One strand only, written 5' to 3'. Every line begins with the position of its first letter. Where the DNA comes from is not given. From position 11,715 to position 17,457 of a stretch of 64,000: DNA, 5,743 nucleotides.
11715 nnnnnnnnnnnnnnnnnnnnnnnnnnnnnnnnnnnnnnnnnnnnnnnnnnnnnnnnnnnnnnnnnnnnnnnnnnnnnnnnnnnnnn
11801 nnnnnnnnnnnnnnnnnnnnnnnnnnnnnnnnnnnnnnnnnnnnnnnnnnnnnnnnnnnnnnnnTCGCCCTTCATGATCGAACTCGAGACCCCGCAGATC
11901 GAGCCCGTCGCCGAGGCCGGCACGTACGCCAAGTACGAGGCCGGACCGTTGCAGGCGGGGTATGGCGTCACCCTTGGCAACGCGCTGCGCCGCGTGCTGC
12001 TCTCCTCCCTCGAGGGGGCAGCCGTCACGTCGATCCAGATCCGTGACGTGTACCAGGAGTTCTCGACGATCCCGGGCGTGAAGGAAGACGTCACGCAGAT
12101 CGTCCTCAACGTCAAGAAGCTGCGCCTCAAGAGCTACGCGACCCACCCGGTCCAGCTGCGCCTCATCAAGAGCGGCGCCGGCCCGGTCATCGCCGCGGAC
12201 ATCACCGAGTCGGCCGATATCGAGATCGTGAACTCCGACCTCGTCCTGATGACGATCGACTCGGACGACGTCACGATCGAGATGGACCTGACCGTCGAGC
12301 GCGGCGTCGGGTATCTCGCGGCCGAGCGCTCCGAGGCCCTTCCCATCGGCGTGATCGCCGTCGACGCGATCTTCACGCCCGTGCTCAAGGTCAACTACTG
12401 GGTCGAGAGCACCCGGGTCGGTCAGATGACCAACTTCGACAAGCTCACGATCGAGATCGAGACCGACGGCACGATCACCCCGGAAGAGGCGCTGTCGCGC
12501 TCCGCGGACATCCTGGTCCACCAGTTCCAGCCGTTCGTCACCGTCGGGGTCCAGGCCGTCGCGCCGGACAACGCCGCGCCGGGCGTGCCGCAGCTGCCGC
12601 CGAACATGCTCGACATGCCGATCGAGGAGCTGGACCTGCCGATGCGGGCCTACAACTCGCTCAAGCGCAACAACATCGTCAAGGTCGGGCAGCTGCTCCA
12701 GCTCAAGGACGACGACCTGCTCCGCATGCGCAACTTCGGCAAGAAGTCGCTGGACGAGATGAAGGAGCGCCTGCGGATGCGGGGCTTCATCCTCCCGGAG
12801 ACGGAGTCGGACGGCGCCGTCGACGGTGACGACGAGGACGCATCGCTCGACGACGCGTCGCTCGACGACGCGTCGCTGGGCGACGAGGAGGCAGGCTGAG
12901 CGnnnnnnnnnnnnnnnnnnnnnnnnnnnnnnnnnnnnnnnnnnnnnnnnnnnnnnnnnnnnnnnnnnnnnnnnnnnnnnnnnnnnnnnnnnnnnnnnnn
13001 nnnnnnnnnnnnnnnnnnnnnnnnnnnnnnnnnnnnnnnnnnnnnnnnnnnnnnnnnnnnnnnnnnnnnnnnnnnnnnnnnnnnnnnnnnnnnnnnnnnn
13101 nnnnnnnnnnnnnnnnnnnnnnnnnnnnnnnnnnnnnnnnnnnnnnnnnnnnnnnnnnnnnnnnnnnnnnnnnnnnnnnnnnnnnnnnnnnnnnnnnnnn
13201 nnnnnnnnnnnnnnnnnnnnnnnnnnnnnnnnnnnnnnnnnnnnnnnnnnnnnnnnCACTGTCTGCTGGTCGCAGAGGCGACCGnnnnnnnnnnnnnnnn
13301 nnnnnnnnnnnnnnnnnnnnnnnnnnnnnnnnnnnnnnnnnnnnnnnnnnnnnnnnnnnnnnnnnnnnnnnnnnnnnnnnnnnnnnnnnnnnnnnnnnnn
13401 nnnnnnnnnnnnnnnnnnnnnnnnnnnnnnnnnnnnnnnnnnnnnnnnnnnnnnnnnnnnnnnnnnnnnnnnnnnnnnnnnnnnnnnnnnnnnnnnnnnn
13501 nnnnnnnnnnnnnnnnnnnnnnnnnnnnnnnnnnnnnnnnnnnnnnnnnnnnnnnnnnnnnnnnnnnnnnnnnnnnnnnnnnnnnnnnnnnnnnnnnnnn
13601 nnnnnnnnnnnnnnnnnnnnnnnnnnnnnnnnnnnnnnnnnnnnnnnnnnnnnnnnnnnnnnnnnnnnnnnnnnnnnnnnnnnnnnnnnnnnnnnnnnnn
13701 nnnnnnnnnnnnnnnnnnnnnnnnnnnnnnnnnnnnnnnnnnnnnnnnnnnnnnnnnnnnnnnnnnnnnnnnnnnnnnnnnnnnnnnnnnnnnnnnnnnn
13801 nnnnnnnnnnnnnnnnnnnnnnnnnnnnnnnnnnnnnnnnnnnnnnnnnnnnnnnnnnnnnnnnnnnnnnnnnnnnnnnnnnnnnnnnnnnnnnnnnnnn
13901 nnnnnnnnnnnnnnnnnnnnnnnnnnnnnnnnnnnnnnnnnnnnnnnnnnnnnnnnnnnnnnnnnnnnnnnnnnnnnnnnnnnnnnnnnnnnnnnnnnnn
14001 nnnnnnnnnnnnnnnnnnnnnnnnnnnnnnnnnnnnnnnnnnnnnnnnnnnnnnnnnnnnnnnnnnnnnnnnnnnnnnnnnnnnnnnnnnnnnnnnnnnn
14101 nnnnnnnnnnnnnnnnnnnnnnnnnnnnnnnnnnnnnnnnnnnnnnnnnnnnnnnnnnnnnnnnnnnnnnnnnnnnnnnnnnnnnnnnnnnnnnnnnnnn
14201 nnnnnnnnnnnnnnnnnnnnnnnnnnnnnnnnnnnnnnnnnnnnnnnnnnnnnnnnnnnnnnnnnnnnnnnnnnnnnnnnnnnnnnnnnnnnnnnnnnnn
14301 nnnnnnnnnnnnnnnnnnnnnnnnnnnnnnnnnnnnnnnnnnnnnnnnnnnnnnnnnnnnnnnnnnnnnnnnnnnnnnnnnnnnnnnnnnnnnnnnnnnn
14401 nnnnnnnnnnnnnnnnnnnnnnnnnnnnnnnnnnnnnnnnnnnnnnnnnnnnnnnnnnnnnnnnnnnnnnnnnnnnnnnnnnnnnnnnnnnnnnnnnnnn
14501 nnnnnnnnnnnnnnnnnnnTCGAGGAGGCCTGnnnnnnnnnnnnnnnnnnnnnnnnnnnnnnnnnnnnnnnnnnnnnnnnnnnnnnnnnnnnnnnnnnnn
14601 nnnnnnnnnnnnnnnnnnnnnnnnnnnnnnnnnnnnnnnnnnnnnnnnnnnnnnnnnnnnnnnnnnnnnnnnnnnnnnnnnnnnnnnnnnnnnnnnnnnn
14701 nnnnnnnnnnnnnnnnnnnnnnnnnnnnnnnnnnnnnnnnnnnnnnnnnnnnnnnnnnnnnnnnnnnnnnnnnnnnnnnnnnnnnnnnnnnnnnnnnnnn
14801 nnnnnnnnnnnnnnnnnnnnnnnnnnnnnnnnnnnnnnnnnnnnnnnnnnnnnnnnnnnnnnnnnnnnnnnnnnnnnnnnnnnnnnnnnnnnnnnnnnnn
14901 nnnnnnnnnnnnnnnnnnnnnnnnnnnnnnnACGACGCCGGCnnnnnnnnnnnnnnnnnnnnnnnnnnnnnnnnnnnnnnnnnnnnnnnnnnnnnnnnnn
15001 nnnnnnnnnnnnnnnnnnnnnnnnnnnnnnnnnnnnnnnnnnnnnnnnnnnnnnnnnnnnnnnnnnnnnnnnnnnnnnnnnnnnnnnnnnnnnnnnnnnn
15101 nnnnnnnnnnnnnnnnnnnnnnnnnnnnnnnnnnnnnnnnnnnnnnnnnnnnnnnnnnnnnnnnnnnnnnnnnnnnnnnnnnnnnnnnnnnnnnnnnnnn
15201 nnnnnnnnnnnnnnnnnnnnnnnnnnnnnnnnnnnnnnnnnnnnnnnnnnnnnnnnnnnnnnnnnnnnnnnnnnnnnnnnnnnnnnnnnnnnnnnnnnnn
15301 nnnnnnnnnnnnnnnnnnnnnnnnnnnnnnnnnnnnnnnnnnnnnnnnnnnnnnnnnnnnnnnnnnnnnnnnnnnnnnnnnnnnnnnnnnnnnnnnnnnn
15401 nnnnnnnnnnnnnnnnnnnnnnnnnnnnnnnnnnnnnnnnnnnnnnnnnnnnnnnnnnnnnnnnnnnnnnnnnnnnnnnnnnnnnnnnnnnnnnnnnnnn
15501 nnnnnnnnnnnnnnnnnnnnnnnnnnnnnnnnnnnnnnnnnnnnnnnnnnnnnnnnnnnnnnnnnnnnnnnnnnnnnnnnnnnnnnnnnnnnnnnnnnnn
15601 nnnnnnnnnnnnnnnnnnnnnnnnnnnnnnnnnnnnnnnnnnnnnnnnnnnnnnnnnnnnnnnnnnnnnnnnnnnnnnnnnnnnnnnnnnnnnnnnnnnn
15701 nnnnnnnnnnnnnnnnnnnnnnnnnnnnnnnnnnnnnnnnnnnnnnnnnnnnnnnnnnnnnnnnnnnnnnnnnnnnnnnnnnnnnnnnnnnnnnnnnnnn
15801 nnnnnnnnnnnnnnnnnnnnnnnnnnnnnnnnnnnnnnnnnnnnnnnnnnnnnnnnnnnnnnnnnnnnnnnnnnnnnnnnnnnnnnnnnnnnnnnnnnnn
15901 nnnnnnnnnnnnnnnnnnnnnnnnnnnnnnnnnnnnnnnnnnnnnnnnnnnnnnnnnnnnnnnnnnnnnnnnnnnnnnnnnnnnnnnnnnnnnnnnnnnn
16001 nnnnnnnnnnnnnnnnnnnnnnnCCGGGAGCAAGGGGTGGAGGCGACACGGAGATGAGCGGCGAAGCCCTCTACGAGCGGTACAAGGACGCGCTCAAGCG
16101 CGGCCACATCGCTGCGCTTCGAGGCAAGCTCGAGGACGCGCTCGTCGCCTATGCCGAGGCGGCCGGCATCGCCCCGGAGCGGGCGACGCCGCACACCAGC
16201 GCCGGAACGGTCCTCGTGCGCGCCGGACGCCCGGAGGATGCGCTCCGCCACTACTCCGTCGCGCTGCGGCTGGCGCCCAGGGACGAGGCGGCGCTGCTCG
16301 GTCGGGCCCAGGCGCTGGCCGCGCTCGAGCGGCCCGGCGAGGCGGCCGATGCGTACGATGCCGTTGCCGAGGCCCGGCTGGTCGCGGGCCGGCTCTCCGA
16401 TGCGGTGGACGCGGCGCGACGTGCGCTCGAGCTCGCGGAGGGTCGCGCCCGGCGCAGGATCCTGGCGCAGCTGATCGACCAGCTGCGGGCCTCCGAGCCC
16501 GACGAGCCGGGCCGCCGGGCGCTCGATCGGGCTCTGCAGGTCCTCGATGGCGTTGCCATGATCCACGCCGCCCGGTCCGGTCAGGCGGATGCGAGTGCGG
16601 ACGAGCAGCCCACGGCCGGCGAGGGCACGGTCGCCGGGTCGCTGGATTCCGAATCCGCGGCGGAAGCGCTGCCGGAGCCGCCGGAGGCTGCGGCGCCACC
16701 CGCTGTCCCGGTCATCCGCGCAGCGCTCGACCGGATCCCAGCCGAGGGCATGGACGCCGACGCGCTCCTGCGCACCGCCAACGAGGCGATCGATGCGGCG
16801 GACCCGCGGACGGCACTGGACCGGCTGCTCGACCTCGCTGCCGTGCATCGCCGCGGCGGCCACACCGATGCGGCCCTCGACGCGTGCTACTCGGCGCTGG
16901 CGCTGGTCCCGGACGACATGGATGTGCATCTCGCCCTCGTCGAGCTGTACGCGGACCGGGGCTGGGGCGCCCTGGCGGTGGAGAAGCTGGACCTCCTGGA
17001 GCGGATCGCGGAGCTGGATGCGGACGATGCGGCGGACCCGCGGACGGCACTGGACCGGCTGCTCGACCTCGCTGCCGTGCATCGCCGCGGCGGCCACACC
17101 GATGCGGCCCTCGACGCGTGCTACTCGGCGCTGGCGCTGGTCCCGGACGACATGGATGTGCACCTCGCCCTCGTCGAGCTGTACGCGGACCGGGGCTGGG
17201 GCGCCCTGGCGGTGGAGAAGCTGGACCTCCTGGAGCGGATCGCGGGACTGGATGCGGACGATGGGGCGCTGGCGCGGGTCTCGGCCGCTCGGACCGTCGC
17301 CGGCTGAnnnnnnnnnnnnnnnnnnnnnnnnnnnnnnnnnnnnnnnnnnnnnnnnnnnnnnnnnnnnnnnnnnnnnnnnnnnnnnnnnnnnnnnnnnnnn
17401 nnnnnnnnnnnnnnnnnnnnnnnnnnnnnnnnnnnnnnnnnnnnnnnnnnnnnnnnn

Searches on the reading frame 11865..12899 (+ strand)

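Call 37: search_protein_families(library=pfam, proteins=[window:11865-12899:+], max_evalue=0.001)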
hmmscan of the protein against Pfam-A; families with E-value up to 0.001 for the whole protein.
window:11865-12899:+ (344 aa): 4 families
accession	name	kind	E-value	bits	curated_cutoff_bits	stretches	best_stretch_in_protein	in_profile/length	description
PF01000.31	RNA_pol_A_bac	-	6.2e-27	94.6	33.9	1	57-171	1-119/119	RNA polymerase Rpb3/RpoA insert domain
PF01193.29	RNA_pol_L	-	7.7e-23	80.5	24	1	28-221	2-74/74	RNA polymerase Rpb3/Rpb11 dimerisation domain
PF03118.21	RNA_pol_A_CTD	-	1.3e-21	76.5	23.8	1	248-303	10-65/67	Bacterial RNA polymerase, alpha chain C terminal domain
PF13656.11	RNA_pol_L_2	-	0.00064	19.8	27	0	192-222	40-70/75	RNA polymerase Rpb3/Rpb11 dimerisation domain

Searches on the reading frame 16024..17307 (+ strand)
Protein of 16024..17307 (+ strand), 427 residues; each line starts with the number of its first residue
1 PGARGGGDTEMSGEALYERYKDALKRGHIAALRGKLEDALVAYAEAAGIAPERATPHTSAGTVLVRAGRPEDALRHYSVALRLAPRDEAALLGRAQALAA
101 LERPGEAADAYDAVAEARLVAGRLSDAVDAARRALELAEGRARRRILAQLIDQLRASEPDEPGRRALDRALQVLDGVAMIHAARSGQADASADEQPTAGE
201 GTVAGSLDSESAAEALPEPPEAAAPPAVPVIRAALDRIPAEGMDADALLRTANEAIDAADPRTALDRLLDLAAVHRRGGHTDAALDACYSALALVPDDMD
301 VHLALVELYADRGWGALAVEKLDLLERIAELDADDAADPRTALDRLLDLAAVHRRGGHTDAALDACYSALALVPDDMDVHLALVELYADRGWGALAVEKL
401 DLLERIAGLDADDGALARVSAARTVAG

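Call 36: search_protein_families(library=pfam, proteins=[window:16024-17307:+], max_evalue=0.001)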
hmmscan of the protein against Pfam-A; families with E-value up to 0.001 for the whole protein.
window:16024-17307:+ (427 aa): 9 families
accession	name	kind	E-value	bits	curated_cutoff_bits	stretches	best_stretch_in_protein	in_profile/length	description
PF00515.34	TPR_1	-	9.4e-15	54.2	27.8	0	26-51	7-32/34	Tetratricopeptide repeat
PF07719.23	TPR_2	-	1e-12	47.5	27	0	60-87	7-34/34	Tetratricopeptide repeat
PF13428.12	TPR_14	-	3.9e-12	46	23.5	2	267-308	3-44/44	Tetratricopeptide repeat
PF13414.12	TPR_11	-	3.7e-10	39.8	26.8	0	63-100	3-40/42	TPR repeat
PF13432.12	TPR_16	-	6.7e-07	30.1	32.7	1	60-117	3-60/65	Tetratricopeptide repeat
PF13429.12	TPR_15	-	7.2e-07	29.3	26.2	0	269-326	150-207/280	Tetratricopeptide repeat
PF14559.12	TPR_19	-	8.1e-06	26.5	25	0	64-117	1-54/68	Tetratricopeptide repeat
PF13424.12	TPR_12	-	1.1e-05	25.9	30.1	1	25-85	8-76/77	Tetratricopeptide repeat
PF23914.1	TPR_CcmH_CycH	-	3.2e-05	24.2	42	0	61-114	57-110/158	Cytochrome c-type biogenesis protein H TPR domain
